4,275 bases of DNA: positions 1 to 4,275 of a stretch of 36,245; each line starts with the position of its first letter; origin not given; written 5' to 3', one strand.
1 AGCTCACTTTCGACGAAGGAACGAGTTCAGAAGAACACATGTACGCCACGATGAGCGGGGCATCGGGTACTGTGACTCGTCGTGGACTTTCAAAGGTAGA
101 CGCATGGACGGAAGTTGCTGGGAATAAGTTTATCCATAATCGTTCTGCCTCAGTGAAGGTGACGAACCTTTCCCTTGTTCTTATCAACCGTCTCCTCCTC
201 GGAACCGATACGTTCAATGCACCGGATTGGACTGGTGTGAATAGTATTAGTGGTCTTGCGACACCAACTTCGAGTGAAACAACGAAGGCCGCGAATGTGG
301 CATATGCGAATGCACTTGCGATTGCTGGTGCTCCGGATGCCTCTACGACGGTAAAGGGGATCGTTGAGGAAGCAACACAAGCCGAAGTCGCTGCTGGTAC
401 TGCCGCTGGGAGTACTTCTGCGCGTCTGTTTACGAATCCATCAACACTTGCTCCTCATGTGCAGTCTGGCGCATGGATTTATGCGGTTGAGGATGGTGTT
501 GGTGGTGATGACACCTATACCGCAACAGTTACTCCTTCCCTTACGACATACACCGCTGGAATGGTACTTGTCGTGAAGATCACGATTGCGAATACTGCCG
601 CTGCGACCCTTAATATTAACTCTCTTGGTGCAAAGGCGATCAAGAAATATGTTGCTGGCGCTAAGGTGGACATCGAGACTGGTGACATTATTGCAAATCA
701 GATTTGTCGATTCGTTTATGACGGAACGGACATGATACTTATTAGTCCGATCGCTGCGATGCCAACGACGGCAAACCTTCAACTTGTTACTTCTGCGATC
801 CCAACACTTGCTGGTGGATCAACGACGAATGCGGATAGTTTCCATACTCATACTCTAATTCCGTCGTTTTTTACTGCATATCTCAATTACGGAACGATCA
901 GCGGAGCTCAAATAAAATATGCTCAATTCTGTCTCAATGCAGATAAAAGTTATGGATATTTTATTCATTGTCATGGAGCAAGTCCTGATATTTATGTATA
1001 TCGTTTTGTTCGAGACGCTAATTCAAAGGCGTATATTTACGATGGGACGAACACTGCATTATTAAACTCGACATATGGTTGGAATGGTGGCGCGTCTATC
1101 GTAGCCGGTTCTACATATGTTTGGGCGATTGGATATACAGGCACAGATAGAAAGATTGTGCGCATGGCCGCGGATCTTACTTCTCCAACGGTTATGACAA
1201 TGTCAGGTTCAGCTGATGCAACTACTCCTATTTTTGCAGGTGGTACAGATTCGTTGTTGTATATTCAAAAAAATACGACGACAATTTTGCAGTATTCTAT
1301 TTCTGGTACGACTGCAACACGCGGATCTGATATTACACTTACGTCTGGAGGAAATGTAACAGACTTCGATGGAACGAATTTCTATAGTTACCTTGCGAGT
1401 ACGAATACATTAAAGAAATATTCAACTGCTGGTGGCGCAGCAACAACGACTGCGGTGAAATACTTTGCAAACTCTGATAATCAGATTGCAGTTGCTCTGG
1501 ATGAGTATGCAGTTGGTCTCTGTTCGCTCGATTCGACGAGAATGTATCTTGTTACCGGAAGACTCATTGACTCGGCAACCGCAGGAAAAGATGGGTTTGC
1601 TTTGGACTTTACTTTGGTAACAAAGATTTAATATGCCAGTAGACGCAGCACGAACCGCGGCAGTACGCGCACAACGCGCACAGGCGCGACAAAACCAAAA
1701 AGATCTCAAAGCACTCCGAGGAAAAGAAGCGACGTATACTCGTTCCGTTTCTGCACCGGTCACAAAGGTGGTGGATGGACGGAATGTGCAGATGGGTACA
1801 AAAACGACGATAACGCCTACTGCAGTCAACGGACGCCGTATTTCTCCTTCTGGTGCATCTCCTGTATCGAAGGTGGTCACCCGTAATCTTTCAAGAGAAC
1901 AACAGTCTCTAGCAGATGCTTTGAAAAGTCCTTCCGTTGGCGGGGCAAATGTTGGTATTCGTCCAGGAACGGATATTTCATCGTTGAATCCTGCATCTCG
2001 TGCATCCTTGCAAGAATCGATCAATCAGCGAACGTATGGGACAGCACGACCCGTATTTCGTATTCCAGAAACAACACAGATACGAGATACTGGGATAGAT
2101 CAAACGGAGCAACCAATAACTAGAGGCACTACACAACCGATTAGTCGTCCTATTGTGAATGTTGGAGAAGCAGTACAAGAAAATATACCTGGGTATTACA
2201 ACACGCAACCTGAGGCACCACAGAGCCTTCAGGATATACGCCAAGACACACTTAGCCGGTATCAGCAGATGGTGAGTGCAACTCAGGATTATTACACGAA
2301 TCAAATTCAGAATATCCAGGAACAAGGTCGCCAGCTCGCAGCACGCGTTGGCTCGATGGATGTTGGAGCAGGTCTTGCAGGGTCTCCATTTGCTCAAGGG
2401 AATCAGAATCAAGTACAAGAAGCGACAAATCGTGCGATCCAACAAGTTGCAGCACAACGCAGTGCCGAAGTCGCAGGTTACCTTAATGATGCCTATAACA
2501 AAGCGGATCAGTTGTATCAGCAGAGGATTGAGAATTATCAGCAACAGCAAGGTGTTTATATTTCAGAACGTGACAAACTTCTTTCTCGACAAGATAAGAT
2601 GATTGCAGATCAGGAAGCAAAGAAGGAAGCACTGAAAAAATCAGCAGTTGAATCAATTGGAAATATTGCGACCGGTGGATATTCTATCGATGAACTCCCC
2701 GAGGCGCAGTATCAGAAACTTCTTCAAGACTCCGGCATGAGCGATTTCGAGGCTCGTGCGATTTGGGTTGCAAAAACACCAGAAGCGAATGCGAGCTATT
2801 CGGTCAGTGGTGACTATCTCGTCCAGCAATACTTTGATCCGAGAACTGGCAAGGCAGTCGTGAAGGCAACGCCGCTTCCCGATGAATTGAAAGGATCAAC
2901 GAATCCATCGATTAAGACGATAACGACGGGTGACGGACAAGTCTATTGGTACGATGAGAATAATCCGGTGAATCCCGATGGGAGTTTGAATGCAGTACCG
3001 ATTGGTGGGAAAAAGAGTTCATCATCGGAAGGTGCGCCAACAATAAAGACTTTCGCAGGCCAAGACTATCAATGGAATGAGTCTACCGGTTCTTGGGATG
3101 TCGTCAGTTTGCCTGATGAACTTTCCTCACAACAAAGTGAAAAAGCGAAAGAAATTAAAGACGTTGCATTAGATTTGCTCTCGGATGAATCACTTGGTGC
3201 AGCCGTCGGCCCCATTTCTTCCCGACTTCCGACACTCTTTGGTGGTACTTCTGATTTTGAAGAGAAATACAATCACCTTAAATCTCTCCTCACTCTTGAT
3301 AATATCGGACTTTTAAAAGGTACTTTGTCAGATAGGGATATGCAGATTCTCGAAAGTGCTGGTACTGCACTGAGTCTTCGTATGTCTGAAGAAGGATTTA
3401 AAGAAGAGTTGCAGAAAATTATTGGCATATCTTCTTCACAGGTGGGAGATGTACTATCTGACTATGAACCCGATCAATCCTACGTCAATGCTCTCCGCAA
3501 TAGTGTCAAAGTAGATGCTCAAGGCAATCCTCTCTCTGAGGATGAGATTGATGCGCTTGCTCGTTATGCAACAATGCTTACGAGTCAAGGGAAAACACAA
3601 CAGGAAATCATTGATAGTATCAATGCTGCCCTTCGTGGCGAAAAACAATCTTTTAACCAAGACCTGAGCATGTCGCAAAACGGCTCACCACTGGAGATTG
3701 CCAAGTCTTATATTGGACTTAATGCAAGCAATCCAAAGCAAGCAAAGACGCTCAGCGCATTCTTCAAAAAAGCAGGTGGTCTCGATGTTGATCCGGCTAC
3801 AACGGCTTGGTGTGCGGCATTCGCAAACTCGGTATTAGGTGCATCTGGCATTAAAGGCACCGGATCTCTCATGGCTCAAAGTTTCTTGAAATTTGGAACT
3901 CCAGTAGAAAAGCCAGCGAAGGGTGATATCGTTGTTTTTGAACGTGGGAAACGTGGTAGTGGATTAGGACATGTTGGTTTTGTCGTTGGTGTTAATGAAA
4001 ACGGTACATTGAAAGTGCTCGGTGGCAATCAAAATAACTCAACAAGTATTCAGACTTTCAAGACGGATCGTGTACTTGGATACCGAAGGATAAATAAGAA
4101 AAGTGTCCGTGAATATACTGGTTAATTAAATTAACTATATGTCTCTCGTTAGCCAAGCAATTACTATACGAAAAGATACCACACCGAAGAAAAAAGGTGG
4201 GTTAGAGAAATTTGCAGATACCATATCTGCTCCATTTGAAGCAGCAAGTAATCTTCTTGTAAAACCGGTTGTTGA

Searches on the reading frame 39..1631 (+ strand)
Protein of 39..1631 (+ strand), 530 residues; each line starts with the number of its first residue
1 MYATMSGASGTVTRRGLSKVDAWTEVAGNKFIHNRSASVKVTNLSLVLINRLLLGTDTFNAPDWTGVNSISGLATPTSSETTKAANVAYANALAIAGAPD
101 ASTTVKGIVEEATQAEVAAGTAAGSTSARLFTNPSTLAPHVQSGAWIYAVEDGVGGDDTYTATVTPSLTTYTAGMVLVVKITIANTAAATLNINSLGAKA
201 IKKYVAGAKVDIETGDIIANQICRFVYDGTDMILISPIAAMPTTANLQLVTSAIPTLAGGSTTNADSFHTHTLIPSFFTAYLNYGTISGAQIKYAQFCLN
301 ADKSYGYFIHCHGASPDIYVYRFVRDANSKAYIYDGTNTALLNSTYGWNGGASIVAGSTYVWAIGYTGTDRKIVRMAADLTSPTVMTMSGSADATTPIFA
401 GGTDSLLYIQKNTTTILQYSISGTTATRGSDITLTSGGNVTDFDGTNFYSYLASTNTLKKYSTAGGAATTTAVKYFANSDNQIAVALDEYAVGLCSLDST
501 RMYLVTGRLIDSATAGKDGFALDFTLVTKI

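Call 55: search_protein_families(library=phrogs, proteins=[window:39-1631:+], max_evalue=0.001)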
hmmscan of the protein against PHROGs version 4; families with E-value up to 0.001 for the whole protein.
window:39-1631:+ (530 aa): 1 family
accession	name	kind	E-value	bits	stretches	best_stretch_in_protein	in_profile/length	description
phrog_28171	-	unknown function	4.5e-10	39.7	1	93-228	133-262/476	-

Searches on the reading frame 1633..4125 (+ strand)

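Call 55: search_protein_families(library=phrogs, proteins=[window:1633-4125:+], max_evalue=0.001)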
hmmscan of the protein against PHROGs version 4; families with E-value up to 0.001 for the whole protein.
window:1633-4125:+ (830 aa): 4 families
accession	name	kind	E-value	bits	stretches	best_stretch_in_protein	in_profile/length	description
phrog_1259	-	tail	3.7e-32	112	1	661-822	982-1131/1179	baseplate hub subunit and tail lysozyme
phrog_21357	-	lysis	4.9e-06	27.1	1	687-814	8-142/225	endolysin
phrog_8781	-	lysis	2.3e-05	25.4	1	760-809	77-125/178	endolysin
phrog_9589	-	lysis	0.00039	21.4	1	689-805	10-131/281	endolysin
